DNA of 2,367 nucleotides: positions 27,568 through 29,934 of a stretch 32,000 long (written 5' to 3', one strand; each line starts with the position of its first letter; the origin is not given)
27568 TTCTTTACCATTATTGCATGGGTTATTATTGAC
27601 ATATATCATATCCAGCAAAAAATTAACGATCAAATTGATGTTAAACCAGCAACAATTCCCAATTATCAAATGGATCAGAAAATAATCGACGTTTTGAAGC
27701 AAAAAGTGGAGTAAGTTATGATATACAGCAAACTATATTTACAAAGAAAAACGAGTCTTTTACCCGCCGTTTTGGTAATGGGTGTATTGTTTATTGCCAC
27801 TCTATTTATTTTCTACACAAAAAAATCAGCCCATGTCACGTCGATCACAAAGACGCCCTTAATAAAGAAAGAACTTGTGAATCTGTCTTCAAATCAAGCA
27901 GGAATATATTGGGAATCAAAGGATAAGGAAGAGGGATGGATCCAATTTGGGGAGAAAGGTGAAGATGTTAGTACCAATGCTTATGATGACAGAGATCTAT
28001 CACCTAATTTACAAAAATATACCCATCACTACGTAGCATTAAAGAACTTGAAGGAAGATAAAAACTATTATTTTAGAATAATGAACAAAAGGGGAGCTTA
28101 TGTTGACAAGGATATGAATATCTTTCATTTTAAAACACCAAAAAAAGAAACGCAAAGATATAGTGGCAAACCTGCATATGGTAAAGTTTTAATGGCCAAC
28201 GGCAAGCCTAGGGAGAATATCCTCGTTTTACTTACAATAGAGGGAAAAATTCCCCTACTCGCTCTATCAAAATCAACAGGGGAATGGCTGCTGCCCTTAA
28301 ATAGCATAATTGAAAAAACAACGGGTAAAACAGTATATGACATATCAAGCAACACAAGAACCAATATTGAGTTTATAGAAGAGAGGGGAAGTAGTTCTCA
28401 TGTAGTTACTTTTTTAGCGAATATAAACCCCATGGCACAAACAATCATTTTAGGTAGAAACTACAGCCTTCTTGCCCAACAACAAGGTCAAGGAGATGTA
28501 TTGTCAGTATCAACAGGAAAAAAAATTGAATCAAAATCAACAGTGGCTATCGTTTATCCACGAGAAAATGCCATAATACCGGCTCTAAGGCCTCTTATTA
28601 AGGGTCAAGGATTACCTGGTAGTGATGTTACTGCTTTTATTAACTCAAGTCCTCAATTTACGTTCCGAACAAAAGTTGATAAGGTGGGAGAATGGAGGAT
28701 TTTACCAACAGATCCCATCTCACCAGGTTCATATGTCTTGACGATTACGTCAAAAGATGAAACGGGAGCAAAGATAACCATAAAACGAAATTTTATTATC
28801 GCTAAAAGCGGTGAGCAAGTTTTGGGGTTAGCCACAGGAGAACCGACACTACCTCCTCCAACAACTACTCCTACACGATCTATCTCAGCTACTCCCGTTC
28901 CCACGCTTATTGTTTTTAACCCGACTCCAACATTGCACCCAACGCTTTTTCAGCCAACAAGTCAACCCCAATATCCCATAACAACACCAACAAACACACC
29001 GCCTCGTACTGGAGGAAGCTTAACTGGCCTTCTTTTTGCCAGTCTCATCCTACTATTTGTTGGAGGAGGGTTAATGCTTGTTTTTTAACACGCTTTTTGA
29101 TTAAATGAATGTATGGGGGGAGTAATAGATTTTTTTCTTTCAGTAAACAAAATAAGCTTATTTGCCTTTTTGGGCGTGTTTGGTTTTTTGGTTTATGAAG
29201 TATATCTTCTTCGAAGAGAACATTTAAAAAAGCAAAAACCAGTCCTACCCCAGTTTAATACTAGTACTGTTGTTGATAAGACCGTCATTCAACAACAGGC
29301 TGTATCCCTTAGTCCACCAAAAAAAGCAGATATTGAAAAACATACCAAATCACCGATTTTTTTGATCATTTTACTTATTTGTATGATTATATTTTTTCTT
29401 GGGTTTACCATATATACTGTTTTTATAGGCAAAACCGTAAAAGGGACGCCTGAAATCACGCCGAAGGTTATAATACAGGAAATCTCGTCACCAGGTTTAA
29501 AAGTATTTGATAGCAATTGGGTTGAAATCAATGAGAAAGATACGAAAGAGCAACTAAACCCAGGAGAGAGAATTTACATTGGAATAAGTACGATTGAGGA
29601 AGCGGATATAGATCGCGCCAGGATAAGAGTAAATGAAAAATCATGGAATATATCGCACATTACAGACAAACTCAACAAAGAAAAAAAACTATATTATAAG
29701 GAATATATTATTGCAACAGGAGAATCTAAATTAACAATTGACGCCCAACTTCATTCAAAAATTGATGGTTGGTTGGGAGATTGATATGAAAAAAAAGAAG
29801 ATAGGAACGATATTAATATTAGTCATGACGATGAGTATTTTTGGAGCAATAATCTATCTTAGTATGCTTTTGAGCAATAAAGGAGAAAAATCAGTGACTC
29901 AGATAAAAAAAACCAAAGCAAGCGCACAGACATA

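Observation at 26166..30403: Candidate undescribed envelope module: rpsT coupled to PilN/PilO homologues and four membrane or sortase-signal surface proteins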

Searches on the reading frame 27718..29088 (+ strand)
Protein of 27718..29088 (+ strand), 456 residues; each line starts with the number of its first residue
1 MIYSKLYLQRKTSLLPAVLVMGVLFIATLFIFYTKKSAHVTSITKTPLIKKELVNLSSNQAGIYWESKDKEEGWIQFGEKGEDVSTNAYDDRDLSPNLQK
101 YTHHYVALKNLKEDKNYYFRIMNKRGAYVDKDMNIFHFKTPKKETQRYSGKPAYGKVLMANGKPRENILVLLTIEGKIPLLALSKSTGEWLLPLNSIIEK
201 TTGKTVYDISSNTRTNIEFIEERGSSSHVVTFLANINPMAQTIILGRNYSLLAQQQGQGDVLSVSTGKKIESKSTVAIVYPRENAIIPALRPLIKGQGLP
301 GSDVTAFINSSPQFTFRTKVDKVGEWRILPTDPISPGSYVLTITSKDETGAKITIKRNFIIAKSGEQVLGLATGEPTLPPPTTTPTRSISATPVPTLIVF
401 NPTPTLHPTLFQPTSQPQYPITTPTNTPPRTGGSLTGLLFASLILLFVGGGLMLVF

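Call 4: search_protein_families(library=pfam, proteins=[window:27718-29088:+], max_evalue=1)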
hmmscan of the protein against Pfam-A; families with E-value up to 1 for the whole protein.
window:27718-29088:+ (456 aa): 2 families
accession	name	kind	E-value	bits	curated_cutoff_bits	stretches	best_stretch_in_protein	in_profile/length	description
PF16656.11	Pur_ac_phosph_N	-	1.6e-07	32.2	30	1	53-140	8-93/93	Purple acid Phosphatase, N-terminal domain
PF19077.6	Big_13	-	0.00047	21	27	1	285-353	22-91/102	Bacterial Ig-like domain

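Call 5: search_protein_families(library=ncbifam, proteins=[window:27718-29088:+], max_evalue=1)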
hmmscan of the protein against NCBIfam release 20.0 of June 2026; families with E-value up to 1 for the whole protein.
window:27718-29088:+ (456 aa): 2 families
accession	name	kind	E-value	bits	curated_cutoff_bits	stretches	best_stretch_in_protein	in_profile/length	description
NF033510.3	Ca_tandemer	repeat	0.0024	18.2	50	1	292-350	33-93/96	Ca2+-stabilized repeat-containing adhesin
NF040856.1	FexB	exception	0.046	12.5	950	1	9-64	255-310/469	chloramphenicol/florfenicol efflux MFS transporter FexB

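Call 14: find_homologous_proteins(query=window:27718-28842:+, max_evalue=0.001)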
Query seq(375 aa) (375 aa): 161 proteins with E <= 0.001 among 3218 candidates; the best 120 are listed.
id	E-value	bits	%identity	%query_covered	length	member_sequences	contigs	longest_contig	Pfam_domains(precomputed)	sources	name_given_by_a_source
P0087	1.4e-231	786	100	95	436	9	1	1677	PF16656.12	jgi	-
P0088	7.4e-125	435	54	100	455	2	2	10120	PF19077.7,PF16656.12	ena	-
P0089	8.8e-124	431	53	100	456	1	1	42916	PF16656.12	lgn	-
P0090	1.7e-123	430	52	100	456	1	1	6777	PF19077.7,PF16656.12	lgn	-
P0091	4.7e-122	425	52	100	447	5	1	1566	PF19077.7,PF16656.12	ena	-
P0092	4.2e-121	422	51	100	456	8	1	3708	PF16656.12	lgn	-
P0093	8.2e-121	421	53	100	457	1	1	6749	PF19077.7,PF16656.12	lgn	-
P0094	9.4e-121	421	52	100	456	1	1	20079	PF16656.12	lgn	-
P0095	7.9e-120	418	51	100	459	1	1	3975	PF19077.7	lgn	-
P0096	9.3e-120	418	51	100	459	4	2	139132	PF19077.7,PF16656.12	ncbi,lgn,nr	ncbi:fibronectin type III domain-containing protein [Candidatus Roizmanbacteria bacterium]|nr:fibron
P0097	9.1e-119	415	52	100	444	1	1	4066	PF16656.12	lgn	-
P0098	9.1e-116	405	51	100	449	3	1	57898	PF16656.12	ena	-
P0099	1.0e-113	398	54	93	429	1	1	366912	PF19077.7,PF16656.12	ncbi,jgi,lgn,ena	ncbi:MAG: hypothetical protein WC489_02835 [Patescibacteria group bacterium]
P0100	1.7e-113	397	51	100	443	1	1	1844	-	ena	-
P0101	1.5e-112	394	50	100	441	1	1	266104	-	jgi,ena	-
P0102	5.3e-110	386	48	100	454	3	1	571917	PF19077.7,PF16656.12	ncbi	-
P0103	8.1e-106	372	47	100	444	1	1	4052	PF19077.7,PF16656.12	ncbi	-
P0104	1.2e-93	332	44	100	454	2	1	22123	PF19077.7,PF16656.12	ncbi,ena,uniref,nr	ncbi:hypothetical protein COY90_05545 [Candidatus Roizmanbacteria bacterium CG_4_10_14_0_8_um_filter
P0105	1.2e-83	299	37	100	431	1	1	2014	PF19077.7,PF16656.12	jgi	jgi:hypothetical protein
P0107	4.9e-82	294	40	99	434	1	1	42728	PF19077.7,PF16656.12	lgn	-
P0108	1.7e-78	282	39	100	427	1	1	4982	PF19077.7,PF16656.12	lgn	-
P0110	3.3e-78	281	38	99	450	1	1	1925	PF19077.7,PF16656.12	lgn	-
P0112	3.4e-77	278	37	100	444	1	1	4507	PF16656.12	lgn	-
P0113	4.9e-77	277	39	100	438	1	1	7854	PF19077.7,PF16656.12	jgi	jgi:hypothetical protein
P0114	1.3e-76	276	39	100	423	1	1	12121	PF19077.7,PF16656.12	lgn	-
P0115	1.8e-76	276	38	99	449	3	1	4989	PF16656.12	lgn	-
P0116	2.0e-76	275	39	100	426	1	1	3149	PF13620.13,PF19077.7,PF16656.12,PF17936.8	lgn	-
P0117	3.3e-76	275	41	100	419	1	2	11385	PF16656.12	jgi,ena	-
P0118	7.2e-76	274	41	100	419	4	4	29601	PF19077.7,PF16656.12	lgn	-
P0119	8.4e-76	273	39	100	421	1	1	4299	PF19077.7,PF16656.12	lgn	-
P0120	9.6e-76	273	56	63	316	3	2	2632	PF19077.7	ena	-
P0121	2.3e-75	272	38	99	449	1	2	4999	PF19077.7,PF16656.12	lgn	-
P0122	3.8e-75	271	38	100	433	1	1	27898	PF16656.12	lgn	-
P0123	6.5e-75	270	38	100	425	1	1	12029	PF19077.7,PF16656.12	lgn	-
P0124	7.8e-75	270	38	99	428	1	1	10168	PF19077.7,PF16656.12,PF17936.8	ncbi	-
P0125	8.9e-75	270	40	100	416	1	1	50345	PF19077.7,PF16656.12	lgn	-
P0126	1.1e-74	270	42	86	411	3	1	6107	PF19077.7,PF16656.12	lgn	-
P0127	1.6e-74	269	38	98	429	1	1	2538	PF16656.12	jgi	jgi:hypothetical protein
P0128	2.8e-74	268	37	99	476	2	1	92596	PF16656.12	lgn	-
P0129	5.1e-74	267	38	99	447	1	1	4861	PF19077.7,PF16656.12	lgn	-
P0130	6.6e-74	267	37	100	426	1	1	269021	PF19077.7,PF16656.12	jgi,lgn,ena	-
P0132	1.1e-73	266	37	100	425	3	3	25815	PF13620.13,PF16656.12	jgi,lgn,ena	-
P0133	1.1e-73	266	38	100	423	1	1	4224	PF19077.7,PF16656.12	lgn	-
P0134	1.7e-73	266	39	84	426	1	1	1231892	PF19077.7,PF16656.12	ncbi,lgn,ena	-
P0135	5.8e-73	264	39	99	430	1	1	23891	PF16656.12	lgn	-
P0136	6.7e-73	264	39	100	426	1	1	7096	PF19077.7,PF16656.12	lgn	-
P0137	1.5e-72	263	37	100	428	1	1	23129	PF19077.7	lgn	-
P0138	1.7e-72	263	38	99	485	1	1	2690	PF16656.12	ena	-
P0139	1.8e-72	262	39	100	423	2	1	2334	PF19077.7,PF16656.12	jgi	-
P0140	1.9e-72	262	39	95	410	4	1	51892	PF19077.7,PF16656.12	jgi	jgi:hypothetical protein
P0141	2.8e-72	262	39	89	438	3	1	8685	PF16656.12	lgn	-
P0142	3.8e-72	261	37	99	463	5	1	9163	PF16656.12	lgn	-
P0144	5.5e-72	261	36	99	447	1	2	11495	PF16656.12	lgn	-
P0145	1.3e-71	260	38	100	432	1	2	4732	PF19077.7,PF16656.12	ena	-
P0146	3.1e-71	258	39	100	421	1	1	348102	PF16656.12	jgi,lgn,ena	-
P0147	3.7e-71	258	37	100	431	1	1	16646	PF19077.7,PF16656.12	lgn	-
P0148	3.7e-71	258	37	99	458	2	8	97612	PF16656.12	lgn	-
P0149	4.4e-71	258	38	100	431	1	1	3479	PF19077.7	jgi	-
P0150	7.3e-71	257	37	99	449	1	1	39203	PF19077.7,PF16656.12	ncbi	-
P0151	1.6e-70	256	39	85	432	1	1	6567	PF19077.7,PF16656.12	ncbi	-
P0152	1.7e-70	256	38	100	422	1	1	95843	PF19077.7,PF16656.12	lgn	-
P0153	2.4e-70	255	40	86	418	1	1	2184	PF19077.7,PF16656.12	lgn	-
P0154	2.5e-70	255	37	99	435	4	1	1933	PF16656.12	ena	-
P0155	2.7e-70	255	40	86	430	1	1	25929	PF16656.12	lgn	-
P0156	6.3e-70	254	37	100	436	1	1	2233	PF19077.7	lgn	-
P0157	6.5e-70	254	40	86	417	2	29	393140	PF13620.13,PF19077.7,PF16656.12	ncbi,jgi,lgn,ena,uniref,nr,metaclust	ncbi:hypothetical protein A3G67_04680 [Candidatus Roizmanbacteria bacterium RIFCSPLOWO2_12_FULL_40_1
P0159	9.8e-70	253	36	100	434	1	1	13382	PF16656.12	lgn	-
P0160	2.0e-69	252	37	99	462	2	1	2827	PF19077.7,PF16656.12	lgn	-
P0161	2.4e-69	252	37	99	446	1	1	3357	PF16656.12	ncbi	-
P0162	6.6e-69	251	36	99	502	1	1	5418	PF16656.12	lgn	-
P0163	8.4e-69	250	36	99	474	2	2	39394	PF16656.12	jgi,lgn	jgi:hypothetical protein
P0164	1.4e-68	250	36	99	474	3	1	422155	PF16656.12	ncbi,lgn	-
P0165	1.6e-68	249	37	99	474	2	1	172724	PF16656.12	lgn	-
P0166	6.2e-68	247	39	99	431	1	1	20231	PF16656.12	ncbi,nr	ncbi:hypothetical protein HGB07_00410 [Candidatus Roizmanbacteria bacterium]|nr:hypothetical protein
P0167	8.9e-68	247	38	100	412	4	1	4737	PF19077.7,PF16656.12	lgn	-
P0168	1.1e-67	247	36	99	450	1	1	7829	PF19077.7,PF16656.12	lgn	-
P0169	1.4e-67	246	35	100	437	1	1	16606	PF16656.12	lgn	-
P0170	1.5e-67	246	36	99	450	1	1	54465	PF19077.7,PF16656.12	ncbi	-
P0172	3.4e-67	245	37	99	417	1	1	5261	PF19077.7,PF16656.12,PF17936.8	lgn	-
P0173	3.8e-67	245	36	100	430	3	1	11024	PF19077.7,PF16656.12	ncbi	-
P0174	4.1e-67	245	36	99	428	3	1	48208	PF16656.12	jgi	-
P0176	7.1e-67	244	38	100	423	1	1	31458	PF13620.13,PF19077.7,PF16656.12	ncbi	-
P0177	1.5e-66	243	36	99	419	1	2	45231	PF16656.12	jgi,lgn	-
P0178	1.6e-66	243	36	100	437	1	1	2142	PF19077.7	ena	-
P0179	3.8e-66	242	34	98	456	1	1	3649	PF19077.7,PF16656.12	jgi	jgi:hypothetical protein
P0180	4.8e-66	241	34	100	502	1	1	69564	PF19077.7,PF16656.12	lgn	-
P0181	6.8e-66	241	35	99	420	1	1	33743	PF13620.13,PF19077.7,PF16656.12,PF17936.8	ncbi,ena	-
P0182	3.0e-65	239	35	99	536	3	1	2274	PF16656.12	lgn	-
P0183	4.3e-65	238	37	88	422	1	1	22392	PF13620.13,PF19077.7,PF16656.12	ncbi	-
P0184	5.0e-65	238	35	99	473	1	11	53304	PF19077.7,PF16656.12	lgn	-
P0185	8.8e-65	237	37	86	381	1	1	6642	PF13620.13,PF19077.7,PF16656.12,PF17936.8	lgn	-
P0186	2.4e-64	236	35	99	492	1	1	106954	PF16656.12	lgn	-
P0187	3.1e-64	235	37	100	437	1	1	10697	PF16656.12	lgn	-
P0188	5.7e-64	234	34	98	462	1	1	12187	PF19077.7,PF16656.12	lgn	-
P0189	2.5e-63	232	36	100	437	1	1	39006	PF19077.7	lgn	-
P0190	5.7e-63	231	35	98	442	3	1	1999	PF19077.7,PF16656.12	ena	-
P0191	1.3e-62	230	36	99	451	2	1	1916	PF16656.12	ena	-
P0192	3.8e-62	228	34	99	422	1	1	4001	PF19077.7,PF16656.12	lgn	-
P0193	4.3e-62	228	35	83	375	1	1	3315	PF19077.7,PF16656.12,PF17936.8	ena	-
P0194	6.6e-62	228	35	100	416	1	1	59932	PF19077.7,PF16656.12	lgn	-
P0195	9.9e-62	227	35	99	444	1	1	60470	PF19077.7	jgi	-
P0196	1.1e-61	227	35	98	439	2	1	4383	PF19077.7,PF16656.12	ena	-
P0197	7.9e-61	224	35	99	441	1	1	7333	PF16656.12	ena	-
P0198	1.2e-60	224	32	98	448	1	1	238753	PF19077.7,PF16656.12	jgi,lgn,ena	-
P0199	2.2e-60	223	35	99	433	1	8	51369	PF16656.12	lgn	-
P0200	2.3e-60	223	34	98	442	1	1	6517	PF19077.7,PF16656.12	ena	-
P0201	3.0e-60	222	34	100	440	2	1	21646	PF19077.7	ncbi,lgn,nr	ncbi:MAG: hypothetical protein Q7S61_05150 [bacterium]|nr:hypothetical protein [bacterium]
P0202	5.8e-60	221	38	95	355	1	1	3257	PF13620.13,PF19077.7,PF16656.12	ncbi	ncbi:MAG: Ig-like domain-containing protein, partial [Patescibacteria group bacterium]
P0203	6.7e-60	221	37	99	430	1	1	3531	PF13620.13,PF19077.7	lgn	-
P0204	9.1e-60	221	34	99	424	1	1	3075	PF19077.7,PF16656.12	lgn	-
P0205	7.0e-59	218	35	100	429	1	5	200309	PF16656.12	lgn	-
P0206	2.5e-58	216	35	99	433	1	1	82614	PF13620.13,PF16656.12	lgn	-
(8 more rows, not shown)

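Call 31: predict_structure(alignment_id=A2)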
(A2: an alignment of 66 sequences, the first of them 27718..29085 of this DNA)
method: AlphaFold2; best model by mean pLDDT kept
length: 456 residues; sequences in the alignment: 66
mean_pLDDT: 83.3   pTM: 0.60
mean pLDDT of the five models: 83.3, 82.7, 82.3, 81.9, 81.8
residues with pLDDT >= 90: 293; 70-90: 56; 50-70: 38; < 50: 69
segments of 3 or more residues with pLDDT < 50: 1-3, 263-273, 367-371, 373-392, 394-413, 418-420
pLDDT, mean of each block of 10 residues (from residue 1): 49 83 95 73 91 98 98 97 93 94 98 98 95 94 85 95 94 98 98 95 94 96 95 92 93 69 44 73 91 96 96 95 96 95 94 94 64 47 42 44 43 47 56 77 94 88
secondary structure, 60 per line:
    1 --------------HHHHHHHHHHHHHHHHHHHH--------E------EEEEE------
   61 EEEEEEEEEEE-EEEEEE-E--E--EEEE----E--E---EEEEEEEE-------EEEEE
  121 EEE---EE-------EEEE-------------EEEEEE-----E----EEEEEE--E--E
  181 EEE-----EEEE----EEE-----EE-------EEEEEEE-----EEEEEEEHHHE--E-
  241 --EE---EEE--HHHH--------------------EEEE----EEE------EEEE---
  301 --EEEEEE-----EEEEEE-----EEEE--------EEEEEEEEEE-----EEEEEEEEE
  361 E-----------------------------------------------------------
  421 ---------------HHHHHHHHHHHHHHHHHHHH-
elements in order: H15-34 E50-54 E61-71 E73-78 E86-89 E101-108 E116-123 E136-139 E153-158 E169-174 E180-183 E189-192 E197-199 E214-220 E226-232 E248-250 H253-256 E277-280 E285-287 E294-297 E303-308 E314-319 E325-328 E337-346 E352-361 H436-455

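Call 34: fold_search(model_id=the predicted structure, library=pdb)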
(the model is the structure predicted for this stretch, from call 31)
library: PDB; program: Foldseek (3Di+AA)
matches with E <= 10: 1851; with E <= 0.001: 299
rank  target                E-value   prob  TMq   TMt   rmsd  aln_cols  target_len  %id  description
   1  5e55_A                6.9e-09  1.00  0.15  0.22  19.3       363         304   10  Crystal structure of mouse CNTN6 FN1-FN3 domains (released 2016-08-31)
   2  5irb_A                8.0e-09  1.00  0.14  0.19  26.4       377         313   14  Structural insight into host cell surface retention of a 1.5-MDa bacterial ice-binding adhesin (released 2017-07-19)
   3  5e53_B                8.5e-09  1.00  0.17  0.24  20.7       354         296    9  Crystal structure of chicken CNTN1 FN1-FN3 domains (released 2016-08-31)
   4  5irb_B                1.5e-08  1.00  0.14  0.19  26.0       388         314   13  Structural insight into host cell surface retention of a 1.5-MDa bacterial ice-binding adhesin (released 2017-07-19)
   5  4p99_A                2.2e-08  1.00  0.14  0.15  26.4       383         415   13  Ca2+-stabilized adhesin helps an Antarctic bacterium reach out and bind ice (released 2014-06-18)
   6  6xi3                  2.7e-08  1.00  0.16  0.19  23.0       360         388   11  Crystal structure of tetra-tandem repeat in extending region of large adhesion protein (released 2020-10-14)
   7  5e55_B                3.5e-08  1.00  0.16  0.22  19.6       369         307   10  Crystal structure of mouse CNTN6 FN1-FN3 domains (released 2016-08-31)
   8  5e7l                  5.3e-08  1.00  0.16  0.23  20.8       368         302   10  Crystal structure of mouse CNTN2 FN1-FN3 domains (released 2016-08-31)
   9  9fls_A                5.3e-08  1.00  0.13  0.17  23.8       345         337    8  CryoEM structure of the fragment-3 (2061-2397) in the grappling hook protein A (GhpA) in the bacterium Aureispira sp.  (released 2024-10-16)
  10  5e53_C                5.6e-08  1.00  0.16  0.24  19.9       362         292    9  Crystal structure of chicken CNTN1 FN1-FN3 domains (released 2016-08-31)
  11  2yn5_A                6.6e-08  1.00  0.17  0.26  20.0       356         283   11  Structural insight into the giant calcium-binding adhesin SiiE: implications for the adhesion of Salmonella enterica t (released 2013-04-03)
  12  2yn3_C                6.9e-08  1.00  0.16  0.25  19.9       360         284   11  Structural insight into the giant calcium-binding adhesin SiiE: implications for the adhesion of Salmonella enterica t (released 2013-04-03)
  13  7mrq                  6.9e-08  1.00  0.13  0.19  21.2       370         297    9  Chicken CNTN4 FN1-FN3 domains with T751A, V752A, Y781A, E786A mutations (released 2022-01-05)
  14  7mrs_A                8.1e-08  1.00  0.15  0.22  20.4       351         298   11  Zebrafish CNTN4 APPb complex (released 2022-01-05)
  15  9bfp_A                1.1e-07  1.00  0.16  0.08  25.0       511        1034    8  Cryo-EM structure of Sevenless extracellular domain (monomer) (released 2025-01-29)
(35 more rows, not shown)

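Call 65: find_related_loci(query=A2, collection=metagenome_contigs, flank=10000)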
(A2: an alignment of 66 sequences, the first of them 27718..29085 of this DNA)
Query A2 (456 aa) in metagenome_contigs; peptide patterns used: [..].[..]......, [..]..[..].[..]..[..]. (x = any residue, [..] = any of these).
200 stretches matched a pattern; 164 encode a relative of the query (tblastn E <= 1e-3); the best 80 are kept; 80 distinct loci.
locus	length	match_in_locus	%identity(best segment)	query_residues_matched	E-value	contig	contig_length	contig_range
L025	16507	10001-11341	50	1-456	4e-143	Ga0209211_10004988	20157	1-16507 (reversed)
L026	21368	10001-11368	50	1-456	4e-142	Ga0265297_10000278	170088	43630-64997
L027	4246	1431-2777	49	1-456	3e-141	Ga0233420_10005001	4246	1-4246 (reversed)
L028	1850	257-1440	100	30-456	0e+0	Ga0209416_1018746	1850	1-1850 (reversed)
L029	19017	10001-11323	49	1-456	5e-132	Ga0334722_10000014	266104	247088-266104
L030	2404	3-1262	49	36-456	3e-138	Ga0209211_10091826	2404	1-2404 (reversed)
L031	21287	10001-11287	42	1-443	4e-103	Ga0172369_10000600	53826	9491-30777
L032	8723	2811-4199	37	1-450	2e-92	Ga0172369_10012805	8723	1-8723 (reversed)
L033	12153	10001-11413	38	1-456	1e-88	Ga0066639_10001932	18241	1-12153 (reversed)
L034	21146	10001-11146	38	1-386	6e-86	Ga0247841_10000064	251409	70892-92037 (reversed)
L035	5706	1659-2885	38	1-442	9e-84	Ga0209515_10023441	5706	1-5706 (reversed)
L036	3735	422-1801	36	1-452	3e-84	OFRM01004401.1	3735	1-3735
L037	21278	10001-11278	35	1-456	5e-83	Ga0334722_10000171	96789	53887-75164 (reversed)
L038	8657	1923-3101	40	1-396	7e-83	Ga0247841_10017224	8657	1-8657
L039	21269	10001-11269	35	1-456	6e-83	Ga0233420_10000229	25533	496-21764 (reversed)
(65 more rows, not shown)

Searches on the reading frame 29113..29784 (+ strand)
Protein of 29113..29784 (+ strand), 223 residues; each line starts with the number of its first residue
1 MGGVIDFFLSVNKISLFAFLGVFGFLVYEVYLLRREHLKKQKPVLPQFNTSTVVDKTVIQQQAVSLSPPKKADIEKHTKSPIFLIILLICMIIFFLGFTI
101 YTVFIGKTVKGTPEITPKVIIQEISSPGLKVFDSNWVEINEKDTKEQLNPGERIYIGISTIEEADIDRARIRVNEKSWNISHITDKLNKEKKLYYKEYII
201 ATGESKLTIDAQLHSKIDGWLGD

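Call 4: search_protein_families(library=pfam, proteins=[window:29113-29784:+], max_evalue=1)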
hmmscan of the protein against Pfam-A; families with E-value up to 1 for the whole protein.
window:29113-29784:+ (223 aa): 2 families
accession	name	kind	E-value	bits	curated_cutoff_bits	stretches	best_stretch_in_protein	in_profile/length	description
PF07690.21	MFS_1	-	0.008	15.6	33.4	1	16-110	156-232/347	Major Facilitator Superfamily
PF24193.1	DUF7418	-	0.15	12.9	27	1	138-177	53-91/101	Domain of unknown function (DUF7418)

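Call 5: search_protein_families(library=ncbifam, proteins=[window:29113-29784:+], max_evalue=1)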
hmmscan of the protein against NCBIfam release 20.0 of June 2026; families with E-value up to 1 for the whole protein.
window:29113-29784:+ (223 aa): 1 family
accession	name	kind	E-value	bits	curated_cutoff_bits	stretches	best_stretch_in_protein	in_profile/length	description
NF038219.1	IcmV_IVB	equivalog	0.011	15.8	100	1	70-108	64-102/149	type IVB secretion system protein IcmV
